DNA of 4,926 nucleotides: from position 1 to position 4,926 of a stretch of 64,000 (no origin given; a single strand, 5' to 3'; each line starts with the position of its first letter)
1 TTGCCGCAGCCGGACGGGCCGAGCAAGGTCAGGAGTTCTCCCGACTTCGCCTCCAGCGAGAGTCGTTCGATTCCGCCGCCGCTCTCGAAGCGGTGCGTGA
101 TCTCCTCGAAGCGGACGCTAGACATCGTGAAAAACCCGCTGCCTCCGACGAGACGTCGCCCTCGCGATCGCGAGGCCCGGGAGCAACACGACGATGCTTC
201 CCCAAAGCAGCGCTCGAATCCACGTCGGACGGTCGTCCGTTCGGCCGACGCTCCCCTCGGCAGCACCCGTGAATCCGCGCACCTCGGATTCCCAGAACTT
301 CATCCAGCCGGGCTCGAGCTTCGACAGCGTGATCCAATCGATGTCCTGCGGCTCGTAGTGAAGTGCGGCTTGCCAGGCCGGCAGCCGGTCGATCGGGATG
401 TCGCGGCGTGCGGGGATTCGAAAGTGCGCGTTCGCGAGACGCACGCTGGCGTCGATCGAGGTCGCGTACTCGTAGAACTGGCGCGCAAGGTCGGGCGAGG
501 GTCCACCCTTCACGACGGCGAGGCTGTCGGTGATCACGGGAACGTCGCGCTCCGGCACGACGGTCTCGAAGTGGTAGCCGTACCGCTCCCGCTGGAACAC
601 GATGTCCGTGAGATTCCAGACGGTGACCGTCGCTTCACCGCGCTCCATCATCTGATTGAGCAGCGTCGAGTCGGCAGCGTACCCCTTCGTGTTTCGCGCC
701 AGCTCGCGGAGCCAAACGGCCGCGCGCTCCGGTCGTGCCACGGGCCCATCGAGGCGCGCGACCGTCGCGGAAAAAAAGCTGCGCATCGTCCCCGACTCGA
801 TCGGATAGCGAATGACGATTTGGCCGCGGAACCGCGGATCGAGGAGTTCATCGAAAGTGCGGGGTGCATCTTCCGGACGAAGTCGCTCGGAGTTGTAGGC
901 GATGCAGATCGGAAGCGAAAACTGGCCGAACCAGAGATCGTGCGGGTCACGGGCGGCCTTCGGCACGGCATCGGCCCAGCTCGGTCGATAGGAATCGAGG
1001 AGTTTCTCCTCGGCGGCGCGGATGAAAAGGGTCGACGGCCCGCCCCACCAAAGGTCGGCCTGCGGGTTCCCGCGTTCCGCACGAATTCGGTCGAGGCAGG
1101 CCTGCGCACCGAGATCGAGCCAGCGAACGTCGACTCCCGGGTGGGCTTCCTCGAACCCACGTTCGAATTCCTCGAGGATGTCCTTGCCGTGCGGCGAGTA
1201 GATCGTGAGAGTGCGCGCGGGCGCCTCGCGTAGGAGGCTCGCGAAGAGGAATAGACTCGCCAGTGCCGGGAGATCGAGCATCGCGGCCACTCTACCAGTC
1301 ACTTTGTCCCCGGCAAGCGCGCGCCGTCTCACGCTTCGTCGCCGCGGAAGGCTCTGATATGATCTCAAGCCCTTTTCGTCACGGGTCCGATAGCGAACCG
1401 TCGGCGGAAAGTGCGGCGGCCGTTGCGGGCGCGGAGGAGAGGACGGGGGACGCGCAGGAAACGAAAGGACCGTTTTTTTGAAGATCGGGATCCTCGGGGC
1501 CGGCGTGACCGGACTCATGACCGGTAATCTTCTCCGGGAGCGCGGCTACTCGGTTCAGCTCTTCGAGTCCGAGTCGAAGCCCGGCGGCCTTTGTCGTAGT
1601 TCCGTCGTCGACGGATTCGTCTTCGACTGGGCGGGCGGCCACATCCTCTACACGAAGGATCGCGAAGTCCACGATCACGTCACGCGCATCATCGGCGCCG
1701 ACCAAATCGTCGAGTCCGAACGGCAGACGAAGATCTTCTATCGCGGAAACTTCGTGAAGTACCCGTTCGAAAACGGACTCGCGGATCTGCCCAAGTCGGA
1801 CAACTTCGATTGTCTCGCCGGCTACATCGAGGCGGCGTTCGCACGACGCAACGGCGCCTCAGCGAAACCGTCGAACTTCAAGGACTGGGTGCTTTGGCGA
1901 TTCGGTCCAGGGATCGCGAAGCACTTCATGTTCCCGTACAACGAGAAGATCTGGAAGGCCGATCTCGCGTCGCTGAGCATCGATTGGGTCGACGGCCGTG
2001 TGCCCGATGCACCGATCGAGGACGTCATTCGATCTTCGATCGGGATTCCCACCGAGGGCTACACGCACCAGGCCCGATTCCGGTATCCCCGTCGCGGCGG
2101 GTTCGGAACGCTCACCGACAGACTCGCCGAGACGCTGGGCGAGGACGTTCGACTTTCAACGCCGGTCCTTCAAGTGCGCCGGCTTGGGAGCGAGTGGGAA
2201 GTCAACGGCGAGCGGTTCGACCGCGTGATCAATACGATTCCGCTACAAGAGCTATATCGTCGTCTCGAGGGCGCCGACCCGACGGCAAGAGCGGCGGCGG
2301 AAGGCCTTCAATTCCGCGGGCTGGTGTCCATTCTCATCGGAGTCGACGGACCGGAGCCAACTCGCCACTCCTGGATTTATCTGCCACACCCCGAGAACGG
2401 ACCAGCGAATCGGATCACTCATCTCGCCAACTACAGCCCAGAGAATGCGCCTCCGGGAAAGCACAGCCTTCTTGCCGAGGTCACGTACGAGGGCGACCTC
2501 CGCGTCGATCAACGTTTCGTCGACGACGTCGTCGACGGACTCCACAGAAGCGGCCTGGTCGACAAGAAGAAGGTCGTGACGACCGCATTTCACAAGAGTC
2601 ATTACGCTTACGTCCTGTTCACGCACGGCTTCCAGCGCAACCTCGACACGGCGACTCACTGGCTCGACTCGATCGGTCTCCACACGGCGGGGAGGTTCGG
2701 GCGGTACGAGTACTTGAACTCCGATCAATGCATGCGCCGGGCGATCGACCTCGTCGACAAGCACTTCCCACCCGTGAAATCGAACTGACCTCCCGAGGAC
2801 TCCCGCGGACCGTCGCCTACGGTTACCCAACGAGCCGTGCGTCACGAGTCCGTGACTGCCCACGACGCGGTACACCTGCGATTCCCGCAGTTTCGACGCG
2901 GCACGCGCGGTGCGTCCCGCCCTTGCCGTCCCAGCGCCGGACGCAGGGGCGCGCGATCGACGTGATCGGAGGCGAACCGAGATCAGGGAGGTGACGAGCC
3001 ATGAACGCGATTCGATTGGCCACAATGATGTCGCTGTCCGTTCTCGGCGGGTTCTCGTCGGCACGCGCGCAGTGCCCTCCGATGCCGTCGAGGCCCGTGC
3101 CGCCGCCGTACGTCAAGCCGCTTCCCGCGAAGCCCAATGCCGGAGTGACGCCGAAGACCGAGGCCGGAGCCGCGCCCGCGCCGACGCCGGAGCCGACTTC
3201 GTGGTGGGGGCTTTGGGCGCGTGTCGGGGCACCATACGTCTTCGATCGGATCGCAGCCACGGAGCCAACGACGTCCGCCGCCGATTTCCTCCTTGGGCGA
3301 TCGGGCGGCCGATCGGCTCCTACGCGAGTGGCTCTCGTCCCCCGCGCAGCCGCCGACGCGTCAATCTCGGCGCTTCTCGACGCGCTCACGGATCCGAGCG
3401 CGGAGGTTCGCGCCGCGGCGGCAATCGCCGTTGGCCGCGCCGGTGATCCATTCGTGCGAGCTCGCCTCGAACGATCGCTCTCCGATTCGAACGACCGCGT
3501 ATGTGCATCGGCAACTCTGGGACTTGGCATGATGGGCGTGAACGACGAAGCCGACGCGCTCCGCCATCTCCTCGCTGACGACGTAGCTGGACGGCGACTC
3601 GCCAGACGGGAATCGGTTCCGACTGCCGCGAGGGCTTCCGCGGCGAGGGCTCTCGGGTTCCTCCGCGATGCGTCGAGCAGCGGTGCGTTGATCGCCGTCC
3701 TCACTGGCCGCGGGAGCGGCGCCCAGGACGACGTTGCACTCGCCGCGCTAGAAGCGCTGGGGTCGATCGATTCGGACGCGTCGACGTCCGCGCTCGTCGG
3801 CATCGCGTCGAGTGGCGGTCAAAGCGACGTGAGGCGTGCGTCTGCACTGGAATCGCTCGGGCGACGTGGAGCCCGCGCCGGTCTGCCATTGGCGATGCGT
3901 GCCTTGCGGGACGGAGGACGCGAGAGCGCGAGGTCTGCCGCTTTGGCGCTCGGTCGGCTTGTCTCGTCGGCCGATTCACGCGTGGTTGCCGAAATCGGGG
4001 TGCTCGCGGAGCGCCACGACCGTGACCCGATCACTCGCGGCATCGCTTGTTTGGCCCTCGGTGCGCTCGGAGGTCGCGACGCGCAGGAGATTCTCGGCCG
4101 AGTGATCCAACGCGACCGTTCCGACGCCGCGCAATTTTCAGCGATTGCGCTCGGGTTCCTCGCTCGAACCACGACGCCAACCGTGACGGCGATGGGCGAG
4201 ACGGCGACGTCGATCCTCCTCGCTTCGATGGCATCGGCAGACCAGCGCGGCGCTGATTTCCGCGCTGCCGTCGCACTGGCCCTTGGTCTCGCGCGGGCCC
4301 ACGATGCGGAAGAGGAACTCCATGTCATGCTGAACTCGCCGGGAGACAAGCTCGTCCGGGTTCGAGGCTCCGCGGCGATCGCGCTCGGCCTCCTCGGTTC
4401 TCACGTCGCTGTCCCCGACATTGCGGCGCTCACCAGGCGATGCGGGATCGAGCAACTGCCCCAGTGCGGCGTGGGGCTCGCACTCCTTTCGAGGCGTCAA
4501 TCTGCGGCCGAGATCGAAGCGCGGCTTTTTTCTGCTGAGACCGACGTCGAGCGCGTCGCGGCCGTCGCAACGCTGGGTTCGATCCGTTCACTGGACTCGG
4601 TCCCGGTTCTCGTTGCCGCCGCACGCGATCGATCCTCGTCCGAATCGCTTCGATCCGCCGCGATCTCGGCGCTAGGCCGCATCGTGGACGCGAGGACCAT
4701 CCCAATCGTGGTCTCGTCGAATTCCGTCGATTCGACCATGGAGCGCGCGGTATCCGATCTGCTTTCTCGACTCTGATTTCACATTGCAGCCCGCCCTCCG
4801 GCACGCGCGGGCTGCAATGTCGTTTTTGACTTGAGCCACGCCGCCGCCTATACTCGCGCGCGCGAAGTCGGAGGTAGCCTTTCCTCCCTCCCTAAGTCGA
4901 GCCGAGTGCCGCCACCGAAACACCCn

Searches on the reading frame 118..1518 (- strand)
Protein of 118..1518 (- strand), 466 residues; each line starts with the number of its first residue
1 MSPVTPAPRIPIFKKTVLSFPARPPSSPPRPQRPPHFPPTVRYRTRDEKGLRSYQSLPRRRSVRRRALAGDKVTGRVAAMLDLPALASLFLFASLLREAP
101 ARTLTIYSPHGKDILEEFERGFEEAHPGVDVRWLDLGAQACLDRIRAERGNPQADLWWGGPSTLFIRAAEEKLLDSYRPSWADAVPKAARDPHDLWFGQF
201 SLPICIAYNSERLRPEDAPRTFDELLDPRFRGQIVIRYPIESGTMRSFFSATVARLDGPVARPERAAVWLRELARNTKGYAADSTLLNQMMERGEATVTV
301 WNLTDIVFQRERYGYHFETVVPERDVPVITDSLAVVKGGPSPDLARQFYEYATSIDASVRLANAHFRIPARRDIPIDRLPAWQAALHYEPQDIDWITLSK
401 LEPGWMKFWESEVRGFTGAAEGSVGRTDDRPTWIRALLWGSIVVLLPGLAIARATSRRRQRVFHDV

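Call 36: search_protein_families(library=pfam, proteins=[window:118-1518:-], max_evalue=0.001)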
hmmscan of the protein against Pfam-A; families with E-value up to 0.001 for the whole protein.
window:118-1518:- (466 aa): 3 families
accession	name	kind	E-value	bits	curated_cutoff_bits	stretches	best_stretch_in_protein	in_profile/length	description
PF13343.11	SBP_bac_6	-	1e-18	68.1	24.6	1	165-373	21-220/245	Bacterial extracellular solute-binding protein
PF01547.30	SBP_bac_1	-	1.8e-16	61.4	26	1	115-355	11-303/307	Bacterial extracellular solute-binding protein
PF13531.11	SBP_bac_11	-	1.7e-13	51.3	25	1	104-366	1-226/227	Bacterial extracellular solute-binding protein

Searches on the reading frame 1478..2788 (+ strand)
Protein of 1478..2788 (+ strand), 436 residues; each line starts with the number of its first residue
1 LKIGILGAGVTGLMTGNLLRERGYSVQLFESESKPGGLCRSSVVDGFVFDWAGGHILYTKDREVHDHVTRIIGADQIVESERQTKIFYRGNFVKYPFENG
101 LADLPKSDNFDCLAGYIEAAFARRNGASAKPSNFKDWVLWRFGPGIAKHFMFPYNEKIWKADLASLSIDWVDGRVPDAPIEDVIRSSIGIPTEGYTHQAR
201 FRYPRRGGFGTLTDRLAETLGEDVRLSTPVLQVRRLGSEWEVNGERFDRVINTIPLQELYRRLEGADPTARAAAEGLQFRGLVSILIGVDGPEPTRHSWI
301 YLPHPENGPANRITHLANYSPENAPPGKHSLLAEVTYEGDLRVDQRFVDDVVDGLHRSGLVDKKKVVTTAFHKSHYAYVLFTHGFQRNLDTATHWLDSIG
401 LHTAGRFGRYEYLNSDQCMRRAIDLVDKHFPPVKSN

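Call 36: search_protein_families(library=pfam, proteins=[window:1478-2788:+], max_evalue=0.001)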
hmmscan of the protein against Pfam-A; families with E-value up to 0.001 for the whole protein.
window:1478-2788:+ (436 aa): 4 families
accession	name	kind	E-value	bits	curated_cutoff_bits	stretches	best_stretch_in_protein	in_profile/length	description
PF01593.30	Amino_oxidase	-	1.5e-19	71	19.8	1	11-358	2-364/443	Flavin containing amine oxidoreductase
PF13450.12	NAD_binding_8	-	1.4e-12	48.1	21.9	1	5-63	1-60/68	NAD(P)-binding Rossmann-like domain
PF01266.30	DAO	-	8.2e-05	22.7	27.9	0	3-36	2-35/353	FAD dependent oxidoreductase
PF01494.25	FAD_binding_3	-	0.00043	20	22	1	3-44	4-45/349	FAD binding domain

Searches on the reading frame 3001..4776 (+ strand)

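Call 36: search_protein_families(library=pfam, proteins=[window:3001-4776:+], max_evalue=0.001)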
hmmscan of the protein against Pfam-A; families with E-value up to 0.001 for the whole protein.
window:3001-4776:+ (591 aa): 4 families
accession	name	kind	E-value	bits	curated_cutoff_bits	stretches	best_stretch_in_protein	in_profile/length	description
PF13646.12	HEAT_2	-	2.8e-36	124.1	27.7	5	122-201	1-82/88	HEAT repeats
PF02985.28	HEAT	-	3.2e-09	36.6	23.5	0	123-146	3-26/31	HEAT repeat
PF03130.22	HEAT_PBS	-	1.6e-06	28.5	20.9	0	454-477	1-24/27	PBS lyase HEAT-like repeat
PF13513.12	HEAT_EZ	-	4.8e-05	24.2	27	0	116-146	24-54/55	HEAT-like repeat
